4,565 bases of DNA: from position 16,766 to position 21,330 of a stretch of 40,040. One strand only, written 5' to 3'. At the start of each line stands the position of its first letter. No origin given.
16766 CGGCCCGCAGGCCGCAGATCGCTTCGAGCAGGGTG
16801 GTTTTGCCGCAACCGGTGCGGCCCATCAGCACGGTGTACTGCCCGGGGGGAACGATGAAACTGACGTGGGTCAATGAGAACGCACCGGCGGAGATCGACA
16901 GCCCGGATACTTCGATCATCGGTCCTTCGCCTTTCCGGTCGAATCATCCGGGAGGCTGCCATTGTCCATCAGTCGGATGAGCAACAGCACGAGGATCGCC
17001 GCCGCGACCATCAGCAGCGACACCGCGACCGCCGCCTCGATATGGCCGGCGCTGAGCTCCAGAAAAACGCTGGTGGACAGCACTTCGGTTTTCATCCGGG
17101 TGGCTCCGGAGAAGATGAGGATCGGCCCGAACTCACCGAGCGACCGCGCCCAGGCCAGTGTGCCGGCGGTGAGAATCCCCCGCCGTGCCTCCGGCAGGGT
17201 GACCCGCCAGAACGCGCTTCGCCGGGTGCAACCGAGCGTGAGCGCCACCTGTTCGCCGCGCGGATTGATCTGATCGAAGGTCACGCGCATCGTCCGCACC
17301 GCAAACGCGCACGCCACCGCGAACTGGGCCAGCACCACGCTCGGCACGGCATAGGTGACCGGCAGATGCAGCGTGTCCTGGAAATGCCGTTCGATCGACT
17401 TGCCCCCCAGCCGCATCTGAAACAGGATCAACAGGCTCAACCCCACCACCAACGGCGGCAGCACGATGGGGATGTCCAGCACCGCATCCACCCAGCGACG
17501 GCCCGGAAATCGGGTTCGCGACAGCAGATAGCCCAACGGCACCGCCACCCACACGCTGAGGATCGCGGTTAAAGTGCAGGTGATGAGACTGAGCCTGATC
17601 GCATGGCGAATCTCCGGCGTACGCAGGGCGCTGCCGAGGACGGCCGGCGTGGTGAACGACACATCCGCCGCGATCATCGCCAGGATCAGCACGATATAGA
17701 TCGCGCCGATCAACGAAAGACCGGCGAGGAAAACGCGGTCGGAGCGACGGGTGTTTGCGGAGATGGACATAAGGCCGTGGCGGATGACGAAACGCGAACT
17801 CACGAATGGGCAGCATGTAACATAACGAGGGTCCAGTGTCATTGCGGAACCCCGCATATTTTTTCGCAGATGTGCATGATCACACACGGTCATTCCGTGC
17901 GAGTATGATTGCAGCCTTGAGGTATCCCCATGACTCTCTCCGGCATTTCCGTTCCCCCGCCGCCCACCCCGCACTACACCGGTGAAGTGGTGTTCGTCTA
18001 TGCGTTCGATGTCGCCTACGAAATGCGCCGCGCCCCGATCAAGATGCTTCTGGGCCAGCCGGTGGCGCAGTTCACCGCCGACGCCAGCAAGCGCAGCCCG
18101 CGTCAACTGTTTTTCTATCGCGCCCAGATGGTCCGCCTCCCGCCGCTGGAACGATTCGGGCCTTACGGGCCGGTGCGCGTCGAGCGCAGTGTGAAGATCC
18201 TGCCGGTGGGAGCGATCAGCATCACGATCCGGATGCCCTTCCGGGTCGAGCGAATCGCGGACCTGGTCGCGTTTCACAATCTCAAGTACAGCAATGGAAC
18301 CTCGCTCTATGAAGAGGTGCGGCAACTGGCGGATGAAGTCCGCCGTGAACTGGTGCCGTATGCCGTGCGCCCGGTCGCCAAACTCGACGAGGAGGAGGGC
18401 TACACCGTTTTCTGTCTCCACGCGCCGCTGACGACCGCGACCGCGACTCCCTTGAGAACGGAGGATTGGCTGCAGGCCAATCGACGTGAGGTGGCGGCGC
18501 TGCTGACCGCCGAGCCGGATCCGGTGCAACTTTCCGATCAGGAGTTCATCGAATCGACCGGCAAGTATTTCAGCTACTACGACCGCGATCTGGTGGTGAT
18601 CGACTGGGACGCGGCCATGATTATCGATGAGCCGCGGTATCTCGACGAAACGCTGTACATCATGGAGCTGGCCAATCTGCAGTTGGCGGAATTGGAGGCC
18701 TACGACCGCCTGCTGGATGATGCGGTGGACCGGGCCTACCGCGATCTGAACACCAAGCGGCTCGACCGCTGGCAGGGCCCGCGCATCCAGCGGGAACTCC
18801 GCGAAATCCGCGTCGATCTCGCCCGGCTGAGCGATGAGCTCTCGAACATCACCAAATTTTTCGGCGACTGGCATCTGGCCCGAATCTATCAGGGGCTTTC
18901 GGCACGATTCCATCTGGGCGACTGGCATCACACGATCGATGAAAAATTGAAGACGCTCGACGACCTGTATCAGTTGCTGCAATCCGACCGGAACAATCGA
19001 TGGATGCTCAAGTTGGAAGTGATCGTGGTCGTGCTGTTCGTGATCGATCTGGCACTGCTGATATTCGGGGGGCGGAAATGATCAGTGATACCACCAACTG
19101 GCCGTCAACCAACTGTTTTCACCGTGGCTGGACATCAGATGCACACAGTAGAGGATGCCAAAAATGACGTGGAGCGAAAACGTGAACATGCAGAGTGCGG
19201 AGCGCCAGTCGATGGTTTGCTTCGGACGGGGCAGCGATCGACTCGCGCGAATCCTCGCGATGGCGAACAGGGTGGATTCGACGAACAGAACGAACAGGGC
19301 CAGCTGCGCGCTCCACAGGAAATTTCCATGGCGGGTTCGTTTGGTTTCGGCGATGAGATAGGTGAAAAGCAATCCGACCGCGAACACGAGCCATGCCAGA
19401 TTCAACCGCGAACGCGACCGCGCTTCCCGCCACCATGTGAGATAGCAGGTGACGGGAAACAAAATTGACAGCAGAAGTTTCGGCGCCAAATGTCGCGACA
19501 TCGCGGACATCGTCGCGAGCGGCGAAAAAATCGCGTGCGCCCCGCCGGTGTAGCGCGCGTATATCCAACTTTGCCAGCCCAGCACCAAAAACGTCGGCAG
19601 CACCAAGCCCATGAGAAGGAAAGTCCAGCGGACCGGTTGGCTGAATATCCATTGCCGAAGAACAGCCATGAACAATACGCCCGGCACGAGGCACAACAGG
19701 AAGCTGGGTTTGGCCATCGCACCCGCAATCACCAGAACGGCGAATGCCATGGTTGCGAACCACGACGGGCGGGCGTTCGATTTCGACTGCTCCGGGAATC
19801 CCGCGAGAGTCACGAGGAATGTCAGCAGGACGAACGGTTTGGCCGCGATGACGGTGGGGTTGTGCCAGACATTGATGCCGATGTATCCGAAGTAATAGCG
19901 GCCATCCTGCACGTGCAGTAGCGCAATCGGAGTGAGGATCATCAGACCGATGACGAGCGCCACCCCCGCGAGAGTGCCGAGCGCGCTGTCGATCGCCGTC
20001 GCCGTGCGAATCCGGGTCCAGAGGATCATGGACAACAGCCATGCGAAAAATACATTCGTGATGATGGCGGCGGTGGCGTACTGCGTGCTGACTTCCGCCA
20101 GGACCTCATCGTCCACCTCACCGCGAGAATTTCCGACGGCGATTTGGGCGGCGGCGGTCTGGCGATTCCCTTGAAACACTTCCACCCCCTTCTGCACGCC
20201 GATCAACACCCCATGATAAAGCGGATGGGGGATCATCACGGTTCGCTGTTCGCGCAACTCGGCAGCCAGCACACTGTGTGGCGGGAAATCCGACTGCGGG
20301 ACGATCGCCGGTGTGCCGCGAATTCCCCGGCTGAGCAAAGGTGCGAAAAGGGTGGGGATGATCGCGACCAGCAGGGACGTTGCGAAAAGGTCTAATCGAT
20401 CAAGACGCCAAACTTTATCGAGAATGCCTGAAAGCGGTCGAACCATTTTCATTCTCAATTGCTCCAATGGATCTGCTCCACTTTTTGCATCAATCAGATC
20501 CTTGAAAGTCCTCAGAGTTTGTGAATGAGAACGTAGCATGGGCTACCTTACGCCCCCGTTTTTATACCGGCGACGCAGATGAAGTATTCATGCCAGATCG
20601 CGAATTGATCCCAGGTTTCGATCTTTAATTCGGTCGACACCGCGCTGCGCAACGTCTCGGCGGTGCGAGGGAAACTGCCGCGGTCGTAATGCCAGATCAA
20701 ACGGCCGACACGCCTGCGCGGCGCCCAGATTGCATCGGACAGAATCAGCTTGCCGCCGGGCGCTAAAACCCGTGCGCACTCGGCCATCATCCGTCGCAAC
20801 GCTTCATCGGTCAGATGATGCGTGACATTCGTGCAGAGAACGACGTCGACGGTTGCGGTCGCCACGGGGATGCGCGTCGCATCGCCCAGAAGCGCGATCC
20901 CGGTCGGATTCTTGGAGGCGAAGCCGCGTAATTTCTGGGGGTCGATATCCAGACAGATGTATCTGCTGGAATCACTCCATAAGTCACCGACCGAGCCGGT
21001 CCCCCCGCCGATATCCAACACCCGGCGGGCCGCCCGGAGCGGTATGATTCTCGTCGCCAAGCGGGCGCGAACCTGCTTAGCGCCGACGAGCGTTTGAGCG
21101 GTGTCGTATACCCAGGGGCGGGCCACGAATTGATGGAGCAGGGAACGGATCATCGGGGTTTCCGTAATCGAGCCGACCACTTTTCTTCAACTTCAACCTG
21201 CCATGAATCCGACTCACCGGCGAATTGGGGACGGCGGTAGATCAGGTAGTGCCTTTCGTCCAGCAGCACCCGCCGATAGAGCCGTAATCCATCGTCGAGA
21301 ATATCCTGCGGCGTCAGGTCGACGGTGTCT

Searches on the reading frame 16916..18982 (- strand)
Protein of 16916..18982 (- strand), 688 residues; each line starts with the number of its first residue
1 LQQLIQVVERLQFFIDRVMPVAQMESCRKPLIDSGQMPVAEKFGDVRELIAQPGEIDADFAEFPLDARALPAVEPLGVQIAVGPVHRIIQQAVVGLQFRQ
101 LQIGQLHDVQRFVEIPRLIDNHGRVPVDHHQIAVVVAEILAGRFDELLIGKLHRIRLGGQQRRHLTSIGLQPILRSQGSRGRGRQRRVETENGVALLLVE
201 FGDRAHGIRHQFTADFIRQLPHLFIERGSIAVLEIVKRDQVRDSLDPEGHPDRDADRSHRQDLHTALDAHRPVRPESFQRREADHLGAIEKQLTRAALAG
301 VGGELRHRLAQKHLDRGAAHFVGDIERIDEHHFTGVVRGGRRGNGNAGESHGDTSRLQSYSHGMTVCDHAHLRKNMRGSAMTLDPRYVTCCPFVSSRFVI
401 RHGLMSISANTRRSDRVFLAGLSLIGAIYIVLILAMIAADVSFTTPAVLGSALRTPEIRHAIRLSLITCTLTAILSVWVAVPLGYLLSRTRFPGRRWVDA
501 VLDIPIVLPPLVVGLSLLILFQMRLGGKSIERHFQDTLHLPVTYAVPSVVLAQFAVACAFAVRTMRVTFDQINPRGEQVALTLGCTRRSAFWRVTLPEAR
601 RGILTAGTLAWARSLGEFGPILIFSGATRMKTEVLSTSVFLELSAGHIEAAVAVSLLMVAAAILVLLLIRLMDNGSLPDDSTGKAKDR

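Call 27: search_protein_families(library=pfam, proteins=[window:16916-18982:-], max_evalue=0.001)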
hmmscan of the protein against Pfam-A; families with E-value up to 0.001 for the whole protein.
window:16916-18982:- (688 aa): 1 family
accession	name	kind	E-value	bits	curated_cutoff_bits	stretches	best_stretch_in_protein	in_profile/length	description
PF00528.27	BPD_transp_1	-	3.7e-14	53.3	26.4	1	480-671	1-177/184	Binding-protein-dependent transport system inner membrane component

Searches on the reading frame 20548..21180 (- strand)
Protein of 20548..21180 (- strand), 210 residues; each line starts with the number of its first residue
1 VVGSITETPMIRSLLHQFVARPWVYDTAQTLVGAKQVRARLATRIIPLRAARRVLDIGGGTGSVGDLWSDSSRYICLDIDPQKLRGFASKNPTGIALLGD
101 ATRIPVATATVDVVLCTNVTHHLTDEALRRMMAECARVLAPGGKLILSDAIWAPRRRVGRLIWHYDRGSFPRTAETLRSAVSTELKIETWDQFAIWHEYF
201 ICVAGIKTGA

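Call 27: search_protein_families(library=pfam, proteins=[window:20548-21180:-], max_evalue=0.001)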
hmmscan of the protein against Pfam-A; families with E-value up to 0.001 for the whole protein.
window:20548-21180:- (210 aa): 6 families
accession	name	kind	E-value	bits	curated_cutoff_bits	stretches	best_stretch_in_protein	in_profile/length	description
PF08241.18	Methyltransf_11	-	6.1e-17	62.5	21.2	1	55-147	1-95/95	Methyltransferase domain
PF13649.12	Methyltransf_25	-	6.3e-16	59.3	27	1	54-143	1-97/97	Methyltransferase domain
PF08242.18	Methyltransf_12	-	1.6e-12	48.4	30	1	55-145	1-98/98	Methyltransferase domain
PF13489.12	Methyltransf_23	-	6.6e-09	36.1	27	1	39-154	14-121/164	Methyltransferase domain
PF13847.12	Methyltransf_31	-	2.9e-06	27.5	27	1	50-150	3-112/145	Methyltransferase domain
PF00891.24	Methyltransf_2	-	6.6e-06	26.1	22.3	1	35-155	47-172/210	O-methyltransferase domain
